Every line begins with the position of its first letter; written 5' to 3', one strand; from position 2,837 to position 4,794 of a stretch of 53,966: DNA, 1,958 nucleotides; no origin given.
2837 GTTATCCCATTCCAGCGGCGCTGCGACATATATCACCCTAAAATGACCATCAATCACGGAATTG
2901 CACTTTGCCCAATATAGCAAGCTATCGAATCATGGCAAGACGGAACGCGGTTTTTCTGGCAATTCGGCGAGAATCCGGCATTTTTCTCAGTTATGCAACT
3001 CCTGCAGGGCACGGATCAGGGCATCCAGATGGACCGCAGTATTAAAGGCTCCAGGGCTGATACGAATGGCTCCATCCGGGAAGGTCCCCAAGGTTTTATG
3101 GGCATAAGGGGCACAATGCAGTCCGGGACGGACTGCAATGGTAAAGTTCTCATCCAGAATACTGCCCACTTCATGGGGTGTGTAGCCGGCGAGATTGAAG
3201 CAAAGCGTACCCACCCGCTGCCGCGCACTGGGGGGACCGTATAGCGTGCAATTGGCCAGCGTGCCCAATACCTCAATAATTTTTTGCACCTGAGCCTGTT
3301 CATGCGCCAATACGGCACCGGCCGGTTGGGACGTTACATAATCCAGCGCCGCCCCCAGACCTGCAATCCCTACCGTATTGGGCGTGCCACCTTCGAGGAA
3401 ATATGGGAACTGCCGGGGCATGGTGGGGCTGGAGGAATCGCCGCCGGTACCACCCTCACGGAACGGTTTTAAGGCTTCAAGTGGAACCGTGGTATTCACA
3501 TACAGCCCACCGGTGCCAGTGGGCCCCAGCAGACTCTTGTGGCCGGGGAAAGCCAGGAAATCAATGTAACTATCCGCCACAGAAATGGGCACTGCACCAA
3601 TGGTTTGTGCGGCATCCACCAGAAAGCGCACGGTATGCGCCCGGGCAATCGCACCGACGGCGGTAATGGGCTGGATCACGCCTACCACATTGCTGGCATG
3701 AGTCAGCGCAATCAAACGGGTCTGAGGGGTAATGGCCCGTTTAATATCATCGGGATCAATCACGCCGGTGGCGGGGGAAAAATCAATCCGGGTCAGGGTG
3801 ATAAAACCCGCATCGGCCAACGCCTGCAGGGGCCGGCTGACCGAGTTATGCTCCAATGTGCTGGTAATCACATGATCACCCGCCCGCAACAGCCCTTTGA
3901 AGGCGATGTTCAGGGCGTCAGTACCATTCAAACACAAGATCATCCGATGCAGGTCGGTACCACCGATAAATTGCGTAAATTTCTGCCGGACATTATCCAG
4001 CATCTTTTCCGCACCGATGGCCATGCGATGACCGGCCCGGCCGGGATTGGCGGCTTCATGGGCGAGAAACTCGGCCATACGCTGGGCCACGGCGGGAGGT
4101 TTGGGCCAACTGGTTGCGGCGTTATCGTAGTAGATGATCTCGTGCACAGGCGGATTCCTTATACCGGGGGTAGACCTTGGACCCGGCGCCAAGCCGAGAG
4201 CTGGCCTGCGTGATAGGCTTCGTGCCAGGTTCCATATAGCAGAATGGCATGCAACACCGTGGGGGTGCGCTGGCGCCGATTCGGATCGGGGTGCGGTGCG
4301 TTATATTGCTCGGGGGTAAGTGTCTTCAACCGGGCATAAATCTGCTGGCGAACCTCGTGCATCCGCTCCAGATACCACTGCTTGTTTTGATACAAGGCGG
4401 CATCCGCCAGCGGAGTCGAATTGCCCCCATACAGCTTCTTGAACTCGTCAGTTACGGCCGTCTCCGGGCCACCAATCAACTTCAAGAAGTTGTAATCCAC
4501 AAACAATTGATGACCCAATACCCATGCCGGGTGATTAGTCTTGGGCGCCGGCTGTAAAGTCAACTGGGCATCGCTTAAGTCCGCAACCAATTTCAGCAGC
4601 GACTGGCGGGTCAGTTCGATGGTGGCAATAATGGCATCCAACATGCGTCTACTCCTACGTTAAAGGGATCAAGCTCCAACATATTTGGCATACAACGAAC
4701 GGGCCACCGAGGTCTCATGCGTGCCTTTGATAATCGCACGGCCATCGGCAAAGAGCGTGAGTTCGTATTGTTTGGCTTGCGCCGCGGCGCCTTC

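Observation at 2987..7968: SAM-riboswitch-controlled operon encoding a complete protein-thiocarboxylate sulfur relay built around a threonine-synthase-like enzyme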

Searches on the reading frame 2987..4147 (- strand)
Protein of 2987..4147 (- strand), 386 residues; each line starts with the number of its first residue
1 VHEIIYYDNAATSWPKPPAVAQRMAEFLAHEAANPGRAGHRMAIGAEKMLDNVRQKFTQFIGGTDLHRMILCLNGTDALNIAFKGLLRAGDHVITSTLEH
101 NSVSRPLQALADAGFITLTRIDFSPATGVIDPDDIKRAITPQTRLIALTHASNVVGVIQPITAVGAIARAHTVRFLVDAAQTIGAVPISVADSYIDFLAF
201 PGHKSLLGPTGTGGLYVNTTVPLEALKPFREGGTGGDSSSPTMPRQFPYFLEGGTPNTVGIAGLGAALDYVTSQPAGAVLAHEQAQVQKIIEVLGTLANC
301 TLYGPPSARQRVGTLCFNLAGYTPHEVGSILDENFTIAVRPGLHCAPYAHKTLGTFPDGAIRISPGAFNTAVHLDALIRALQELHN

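Call 3: search_protein_families(library=pfam, proteins=[window:2987-4147:-], max_evalue=0.01)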
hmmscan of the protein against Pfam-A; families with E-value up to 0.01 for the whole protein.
window:2987-4147:- (386 aa): 4 families
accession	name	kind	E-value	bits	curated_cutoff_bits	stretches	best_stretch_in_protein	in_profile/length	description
PF00266.25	Aminotran_5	-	1.8e-85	287.6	21.5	1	5-377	1-371/371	Aminotransferase class-V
PF01041.23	DegT_DnrJ_EryC1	-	5.9e-15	55.8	19.8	1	55-185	31-152/360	DegT/DnrJ/EryC1/StrS aminotransferase family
PF01212.27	Beta_elim_lyase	-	9.3e-10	38.7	27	1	65-213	46-207/288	Beta-eliminating lyase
PF01053.26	Cys_Met_Meta_PP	-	6.4e-07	28.7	27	1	70-180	71-175/381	Cys/Met metabolism PLP-dependent enzyme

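Call 4: search_protein_families(library=ncbifam, proteins=[window:2987-4147:-], max_evalue=0.01)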
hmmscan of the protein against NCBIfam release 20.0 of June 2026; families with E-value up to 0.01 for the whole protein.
window:2987-4147:- (386 aa): 59 families (the best 25 are shown)
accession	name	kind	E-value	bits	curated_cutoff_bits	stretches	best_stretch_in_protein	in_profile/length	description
TIGR01977.1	am_tr_V_EF2568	hypoth_equivalog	6e-118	394.1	377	1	5-384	1-376/376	cysteine desulfurase family protein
NF040779.1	Sec_lyase_SclA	exception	1e-86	291.2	525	1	5-384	1-376/378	selenocysteine lyase SclA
TIGR01979.1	sufS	subfamily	2.4e-76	257.2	475.1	1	2-385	17-399/403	SufS family cysteine desulfurase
NF041166.1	f2_encap_cargo1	exception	5e-64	217.5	800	1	2-384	244-623/623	family 2A encapsulin nanocompartment cargo protein cysteine desulfurase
NF006791.0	PRK09295.1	equivalog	4.7e-61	207.1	661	1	4-385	24-402/406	cysteine desulfurase SufS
TIGR03392.1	FeS_syn_CsdA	equivalog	7.7e-46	157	493.6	1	3-382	16-390/398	cysteine desulfurase CsdA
NF008126.0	PRK10874.1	equivalog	4.1e-45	154.6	607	1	3-382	19-393/401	cysteine desulfurase CsdA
TIGR03402.1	FeS_nifS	equivalog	1.9e-43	148.7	530.75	1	5-346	1-322/379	cysteine desulfurase NifS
TIGR01976.1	am_tr_V_VC1184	hypoth_equivalog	4.5e-40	138.2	352.35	1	3-381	18-401/401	cysteine desulfurase-like protein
TIGR03235.1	DNA_S_dndA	equivalog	1.2e-39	136.6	480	1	6-307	1-289/353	cysteine desulfurase DndA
TIGR02006.1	IscS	equivalog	1.7e-39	136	643.2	1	2-233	2-231/402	IscS subfamily cysteine desulfurase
NF010611.0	PRK14012.1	equivalog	8.8e-39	133.6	548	1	3-234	5-236/406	IscS subfamily cysteine desulfurase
NF002806.0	PRK02948.1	subfamily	9.9e-33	113.6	304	1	5-226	2-221/381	IscS subfamily cysteine desulfurase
TIGR03403.1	nifS_epsilon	equivalog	2.1e-29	102.5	587.7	1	5-227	1-224/382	NifS family cysteine desulfurase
TIGR04343.1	egtE_PLP_lyase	equivalog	5.9e-15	54.9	400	1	7-382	17-369/370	ergothioneine biosynthesis PLP-dependent enzyme EgtE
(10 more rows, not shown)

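Call 50: search_solved_structures(query=window:2987-4147:-, max_evalue=1e-30)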
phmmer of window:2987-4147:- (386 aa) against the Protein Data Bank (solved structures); distinct sequences matched with E-value up to 1e-30: 44.
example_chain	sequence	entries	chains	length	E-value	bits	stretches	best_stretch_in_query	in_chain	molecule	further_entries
6mr6_A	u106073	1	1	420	9.4e-55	189.7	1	5-385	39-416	Cysteine desulfurase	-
6mre_A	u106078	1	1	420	1.4e-54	189.1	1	5-385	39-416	Cysteine desulfurase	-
6ndn_A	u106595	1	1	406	1.6e-54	189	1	5-385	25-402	Cysteine desulfurase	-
1i29_A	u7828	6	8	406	1.6e-54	189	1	5-385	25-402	CSDB | Selenocysteine lyase | Cysteine desulfurase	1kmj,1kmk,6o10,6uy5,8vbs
5db5_A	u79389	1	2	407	1.6e-54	188.9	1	5-385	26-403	Cysteine desulfurase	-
1jf9_A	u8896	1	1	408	1.6e-54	188.9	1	5-385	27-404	SELENOCYSTEINE LYASE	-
6mr2_A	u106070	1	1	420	1.8e-54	188.8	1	5-385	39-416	Cysteine desulfurase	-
6mri_A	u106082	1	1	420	2.8e-54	188.1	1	5-385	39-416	Cysteine desulfurase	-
1c0n_A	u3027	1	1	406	4.7e-54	187.4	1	5-385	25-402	PROTEIN (CSDB PROTEIN)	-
6mrh_A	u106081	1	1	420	5.6e-54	187.1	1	5-385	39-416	Cysteine desulfurase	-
7rw3_A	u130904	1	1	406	6e-54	187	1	5-385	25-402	Cysteine desulfurase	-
7rrn_A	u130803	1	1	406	9.2e-54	186.4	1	5-385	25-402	Cysteine desulfurase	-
9d2d_A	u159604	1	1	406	1.1e-53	186.1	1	5-385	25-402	Cysteine desulfurase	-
7ruj_A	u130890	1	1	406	1.3e-53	185.9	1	5-385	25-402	Cysteine desulfurase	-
6o11_A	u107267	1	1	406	2.6e-53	184.9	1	5-385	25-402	Cysteine desulfurase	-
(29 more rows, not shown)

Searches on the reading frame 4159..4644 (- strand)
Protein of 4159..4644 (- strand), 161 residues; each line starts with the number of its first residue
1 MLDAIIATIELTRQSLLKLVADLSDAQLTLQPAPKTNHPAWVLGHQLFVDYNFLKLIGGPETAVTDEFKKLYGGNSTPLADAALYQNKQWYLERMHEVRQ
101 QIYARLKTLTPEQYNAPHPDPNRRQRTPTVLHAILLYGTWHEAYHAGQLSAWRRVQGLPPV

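Call 3: search_protein_families(library=pfam, proteins=[window:4159-4644:-], max_evalue=0.01)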
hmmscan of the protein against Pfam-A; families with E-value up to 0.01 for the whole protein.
window:4159-4644:- (161 aa): 3 families
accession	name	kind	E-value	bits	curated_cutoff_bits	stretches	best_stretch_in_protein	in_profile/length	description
PF12867.12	DinB_2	-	2.5e-19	70.4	24.8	1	9-149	2-128/128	DinB superfamily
PF04978.18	MST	-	6.1e-09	36.9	27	1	7-153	4-144/149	Mycothiol-S-transferase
PF05163.17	DinB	-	2e-07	31.5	23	1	8-160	11-149/165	DinB family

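Call 4: search_protein_families(library=ncbifam, proteins=[window:4159-4644:-], max_evalue=0.01)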
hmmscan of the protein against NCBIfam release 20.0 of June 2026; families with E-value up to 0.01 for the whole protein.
window:4159-4644:- (161 aa): 4 families
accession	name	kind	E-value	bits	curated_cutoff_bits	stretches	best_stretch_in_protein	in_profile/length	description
NF041186.1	SenA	equivalog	0.00016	21.2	420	1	5-107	8-118/382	selenoneine synthase SenA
TIGR03440.2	egtB_TIGR03440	equivalog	0.0012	18.1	360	1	8-82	4-79/413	ergothioneine biosynthesis protein EgtB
NF047843.2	MST_Rv0443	equivalog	0.0047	17.1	170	0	12-72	9-70/161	mycothiol transferase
NF009807.1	PRK13291.1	equivalog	0.0065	16.2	160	0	91-154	107-168/172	YfiT family bacillithiol transferase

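Call 39: find_homologous_proteins(query=window:4159-4644:-, max_evalue=0.00001)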
Query window:4159-4644:- (161 aa): 160 proteins with E <= 0.00001 among 205 candidates; the best 120 are listed.
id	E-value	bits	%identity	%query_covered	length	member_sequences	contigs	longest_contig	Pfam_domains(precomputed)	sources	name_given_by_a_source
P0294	1.3e-104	365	99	100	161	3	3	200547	PF12867.13,PF05163.18,PF04978.18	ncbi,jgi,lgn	jgi:uncharacterized damage-inducible protein DinB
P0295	3.9e-70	253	69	100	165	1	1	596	PF12867.13,PF05163.18,PF04978.18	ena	-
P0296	1.2e-69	251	67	100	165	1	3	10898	PF12867.13,PF05163.18,PF04978.18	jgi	jgi:uncharacterized damage-inducible protein DinB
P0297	2.1e-66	241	66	100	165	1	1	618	PF12867.13,PF05163.18,PF04978.18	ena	-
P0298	1.2e-64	235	66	100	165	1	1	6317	PF12867.13,PF05163.18,PF04978.18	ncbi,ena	-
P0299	4.3e-64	233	66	100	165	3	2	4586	PF12867.13,PF05163.18,PF04978.18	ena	-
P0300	6.1e-64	233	64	100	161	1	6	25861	PF12867.13,PF05163.18,PF04978.18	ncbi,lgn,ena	-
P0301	2.3e-63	231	66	100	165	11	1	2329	PF12867.13,PF05163.18,PF04978.18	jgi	jgi:uncharacterized damage-inducible protein DinB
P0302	2.7e-63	231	66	100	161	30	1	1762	PF12867.13,PF05163.18,PF04978.18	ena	-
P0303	2.0e-62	228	63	100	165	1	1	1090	PF12867.13,PF05163.18,PF04978.18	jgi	jgi:uncharacterized damage-inducible protein DinB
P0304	4.2e-62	227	63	100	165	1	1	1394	PF12867.13,PF05163.18,PF04978.18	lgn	-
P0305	1.2e-61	225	64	100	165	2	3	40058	PF12867.13,PF05163.18,PF04978.18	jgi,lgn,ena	-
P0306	1.9e-61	225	61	99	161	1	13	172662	PF12867.13,PF05163.18,PF04978.18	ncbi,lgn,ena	-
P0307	2.6e-61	224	63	100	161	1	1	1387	PF12867.13,PF05163.18,PF04978.18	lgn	-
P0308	2.7e-61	224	63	100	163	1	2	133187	PF12867.13,PF05163.18,PF04978.18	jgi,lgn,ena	-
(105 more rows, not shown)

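Call 44: predict_structure(alignment_id=A3)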
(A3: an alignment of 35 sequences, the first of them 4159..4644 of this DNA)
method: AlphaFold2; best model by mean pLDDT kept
length: 161 residues; sequences in the alignment: 35
mean_pLDDT: 94.7   pTM: 0.89
mean pLDDT of the five models: 94.7, 94.5, 94.2, 93.9, 93.4
residues with pLDDT >= 90: 150; 70-90: 11; 50-70: 0; < 50: 0
segments of 3 or more residues with pLDDT < 50: none
pLDDT, mean of each block of 10 residues (from residue 1): 93 96 95 93 97 95 90 93 96 97 96 96 94 95 96 94 87
secondary structure, 60 per line:
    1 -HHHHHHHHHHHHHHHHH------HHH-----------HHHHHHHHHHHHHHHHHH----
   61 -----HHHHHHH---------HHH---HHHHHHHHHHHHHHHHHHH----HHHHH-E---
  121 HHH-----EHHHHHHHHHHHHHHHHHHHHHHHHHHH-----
elements in order: H2-18 H39-56 H66-72 H88-106 H111-115 H130-156

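Call 48: fold_search(model_id=the predicted structure, library=pdb)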
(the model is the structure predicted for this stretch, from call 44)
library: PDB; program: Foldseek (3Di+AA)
matches with E <= 10: 129; with E <= 0.001: 0
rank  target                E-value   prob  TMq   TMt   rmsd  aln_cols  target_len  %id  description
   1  3cex_A                1.2e-03  1.00  0.75  0.71   4.0       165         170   16  Crystal structure of the conserved protein of locus EF_3021 from Enterococcus faecalis (released 2008-05-13)
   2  5wk0                  1.4e-03  1.00  0.68  0.70   3.8       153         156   19  Crystal structure of the bacillithiol transferase BstA from Staphylococcus aureus. (released 2018-02-21)
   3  5cog_A                2.5e-03  1.00  0.71  0.69   5.0       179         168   14  Crystal structure of Yeast IRC4 (released 2016-02-03)
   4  2qnl                  2.9e-03  1.00  0.70  0.70   3.8       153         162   20  CRYSTAL STRUCTURE OF A PUTATIVE DNA DAMAGE-INDUCIBLE PROTEIN (CHU_0679) FROM CYTOPHAGA HUTCHINSONII ATCC 33406 AT 1.50 A (released 2007-07-31)
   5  8f5v_A                3.2e-03  1.00  0.77  0.75   3.5       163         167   17  Crystal structure of Mycobacterium tuberculosis Mycothiol S-transferase enzyme in complex with mycothiol and Zn2+ (released 2023-04-05)
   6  1rxq_D                3.4e-03  1.00  0.66  0.63   4.8       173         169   18  YfiT from Bacillus subtilis is a probable metal-dependent hydrolase with an unusual four-helix bundle topology (released 2004-07-20)
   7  8ux5_A                3.5e-03  1.00  0.72  0.28   3.0       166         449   19  OvsA M401Y/Q430N/A431F from Halomonas utahensis, a hercynine-binding variant with selenoneine-biosynthetic activity (released 2024-07-17)
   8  4n6c_B                4.1e-03  1.00  0.63  0.57   5.2       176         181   15  Crystal Structure of the B1RZQ2 protein from Streptococcus pneumoniae. Northeast Structural Genomics Consortium (NESG) (released 2013-10-30)
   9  1rxq_B                4.8e-03  1.00  0.63  0.58   5.1       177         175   19  YfiT from Bacillus subtilis is a probable metal-dependent hydrolase with an unusual four-helix bundle topology (released 2004-07-20)
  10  8ux5_B                5.1e-03  1.00  0.73  0.29   3.0       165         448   20  OvsA M401Y/Q430N/A431F from Halomonas utahensis, a hercynine-binding variant with selenoneine-biosynthetic activity (released 2024-07-17)
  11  5civ                  5.3e-03  1.00  0.68  0.66   5.0       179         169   13  Sibling Lethal Factor Precursor - DfsB (released 2016-02-03)
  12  8k5i                  6.5e-03  1.00  0.68  0.30   5.3       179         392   18  The structure of SenA in complex with N,N,N-trimethyl-histidine and thioglucose (released 2023-12-06)
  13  8fx9                  6.9e-03  1.00  0.79  0.75   3.3       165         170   18  Crystal strucutre of Mycobacterium tuberculosis Mycothiol-S-transferase enzyme (released 2023-04-05)
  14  5com_A                7.6e-03  1.00  0.68  0.65   4.8       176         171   14  Crystal structure of Uncharacterized Protein Q187F5 from Clostridium difficile 630 (released 2016-02-03)
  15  5cog_B                8.4e-03  1.00  0.69  0.66   5.3       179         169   13  Crystal structure of Yeast IRC4 (released 2016-02-03)
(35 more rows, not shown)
